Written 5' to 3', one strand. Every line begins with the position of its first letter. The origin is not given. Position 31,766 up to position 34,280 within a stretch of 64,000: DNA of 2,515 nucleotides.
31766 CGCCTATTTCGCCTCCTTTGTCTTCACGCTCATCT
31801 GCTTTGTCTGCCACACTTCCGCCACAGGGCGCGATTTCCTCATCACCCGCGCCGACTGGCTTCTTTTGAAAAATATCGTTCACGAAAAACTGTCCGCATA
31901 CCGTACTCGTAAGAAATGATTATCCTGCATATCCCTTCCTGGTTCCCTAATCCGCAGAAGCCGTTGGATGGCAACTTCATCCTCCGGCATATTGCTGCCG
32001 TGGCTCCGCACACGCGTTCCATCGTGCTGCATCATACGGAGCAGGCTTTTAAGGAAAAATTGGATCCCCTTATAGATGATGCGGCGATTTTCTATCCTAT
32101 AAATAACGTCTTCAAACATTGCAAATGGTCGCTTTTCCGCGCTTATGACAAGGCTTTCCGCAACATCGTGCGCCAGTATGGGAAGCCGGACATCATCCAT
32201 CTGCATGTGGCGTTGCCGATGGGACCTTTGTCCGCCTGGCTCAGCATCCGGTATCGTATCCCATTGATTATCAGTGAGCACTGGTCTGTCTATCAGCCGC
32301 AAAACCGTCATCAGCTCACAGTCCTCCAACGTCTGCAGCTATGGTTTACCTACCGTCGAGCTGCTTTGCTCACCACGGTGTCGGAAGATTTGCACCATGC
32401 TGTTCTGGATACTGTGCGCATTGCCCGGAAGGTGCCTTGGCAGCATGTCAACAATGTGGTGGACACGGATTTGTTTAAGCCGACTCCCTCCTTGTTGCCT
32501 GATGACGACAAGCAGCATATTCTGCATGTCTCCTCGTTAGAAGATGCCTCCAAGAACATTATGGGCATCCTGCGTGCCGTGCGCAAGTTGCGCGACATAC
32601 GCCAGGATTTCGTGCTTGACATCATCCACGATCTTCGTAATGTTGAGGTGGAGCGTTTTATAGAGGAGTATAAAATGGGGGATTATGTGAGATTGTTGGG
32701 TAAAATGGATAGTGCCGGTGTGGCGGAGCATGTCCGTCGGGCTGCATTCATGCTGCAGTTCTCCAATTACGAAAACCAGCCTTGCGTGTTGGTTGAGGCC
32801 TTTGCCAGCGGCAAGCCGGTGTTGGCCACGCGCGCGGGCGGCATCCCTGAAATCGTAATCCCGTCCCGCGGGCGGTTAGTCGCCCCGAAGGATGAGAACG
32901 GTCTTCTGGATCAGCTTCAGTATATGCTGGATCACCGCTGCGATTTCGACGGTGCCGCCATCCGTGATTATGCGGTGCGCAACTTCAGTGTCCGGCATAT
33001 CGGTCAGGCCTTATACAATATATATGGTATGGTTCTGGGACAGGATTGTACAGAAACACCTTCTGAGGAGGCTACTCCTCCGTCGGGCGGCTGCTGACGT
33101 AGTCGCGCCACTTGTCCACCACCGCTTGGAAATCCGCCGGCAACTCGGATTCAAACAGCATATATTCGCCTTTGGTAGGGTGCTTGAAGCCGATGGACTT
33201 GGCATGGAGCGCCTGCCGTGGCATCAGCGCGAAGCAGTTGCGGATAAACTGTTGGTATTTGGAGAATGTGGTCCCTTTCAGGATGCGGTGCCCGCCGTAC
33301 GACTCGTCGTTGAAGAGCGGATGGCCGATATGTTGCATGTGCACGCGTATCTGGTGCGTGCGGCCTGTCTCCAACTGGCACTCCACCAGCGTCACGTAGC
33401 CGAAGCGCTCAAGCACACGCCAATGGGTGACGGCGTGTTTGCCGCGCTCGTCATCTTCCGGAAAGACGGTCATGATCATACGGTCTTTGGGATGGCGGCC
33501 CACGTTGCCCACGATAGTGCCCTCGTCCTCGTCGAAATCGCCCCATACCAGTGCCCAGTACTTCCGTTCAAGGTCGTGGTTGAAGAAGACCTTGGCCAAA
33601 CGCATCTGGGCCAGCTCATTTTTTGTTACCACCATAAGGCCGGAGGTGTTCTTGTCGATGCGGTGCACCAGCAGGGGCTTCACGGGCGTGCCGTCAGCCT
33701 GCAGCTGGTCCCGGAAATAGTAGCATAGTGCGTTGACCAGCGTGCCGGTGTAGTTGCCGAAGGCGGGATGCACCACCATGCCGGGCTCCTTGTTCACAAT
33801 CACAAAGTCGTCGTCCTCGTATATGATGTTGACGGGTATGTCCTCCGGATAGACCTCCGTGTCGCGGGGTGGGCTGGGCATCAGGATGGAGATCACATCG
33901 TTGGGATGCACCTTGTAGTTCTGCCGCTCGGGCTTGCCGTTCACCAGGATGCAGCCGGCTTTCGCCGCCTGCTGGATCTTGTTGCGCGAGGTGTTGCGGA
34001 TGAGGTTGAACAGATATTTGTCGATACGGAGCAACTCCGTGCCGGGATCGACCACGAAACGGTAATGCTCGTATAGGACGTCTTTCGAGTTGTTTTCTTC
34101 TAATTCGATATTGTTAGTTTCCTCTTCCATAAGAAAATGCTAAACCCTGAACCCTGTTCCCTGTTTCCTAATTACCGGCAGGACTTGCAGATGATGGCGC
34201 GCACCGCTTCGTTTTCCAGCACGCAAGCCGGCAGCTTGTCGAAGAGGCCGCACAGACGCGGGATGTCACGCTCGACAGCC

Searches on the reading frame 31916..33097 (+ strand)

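Call 89: search_protein_families(library=pfam, proteins=[window:31916-33097:+], max_evalue=0.0001)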
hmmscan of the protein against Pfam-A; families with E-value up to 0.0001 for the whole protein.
window:31916-33097:+ (393 aa): 4 families
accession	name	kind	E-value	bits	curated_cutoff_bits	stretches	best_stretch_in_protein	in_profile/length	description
PF00534.26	Glycos_transf_1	-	5.1e-19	68.9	26.4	1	194-340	10-158/172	Glycosyl transferases group 1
PF13692.12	Glyco_trans_1_4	-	9.5e-19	68.5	27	1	200-339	2-141/142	Glycosyl transferases group 1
PF13439.12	Glyco_transf_4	-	1.6e-10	41.8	28.5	1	58-185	41-169/170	Glycosyltransferase Family 4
PF13579.12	Glyco_trans_4_4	-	1.8e-06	28.8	29.7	1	81-165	63-144/158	Glycosyl transferase 4-like domain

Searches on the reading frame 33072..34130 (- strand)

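Call 89: search_protein_families(library=pfam, proteins=[window:33072-34130:-], max_evalue=0.0001)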
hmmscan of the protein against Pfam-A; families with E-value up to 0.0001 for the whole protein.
window:33072-34130:- (352 aa): 2 families
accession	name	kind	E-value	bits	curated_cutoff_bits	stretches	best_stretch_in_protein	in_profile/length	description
PF00849.27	PseudoU_synth_2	-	5e-33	114.9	26.8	1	108-267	1-152/152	RNA pseudouridylate synthase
PF01479.30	S4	-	9.7e-10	38.5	22.8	1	35-80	2-48/48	S4 domain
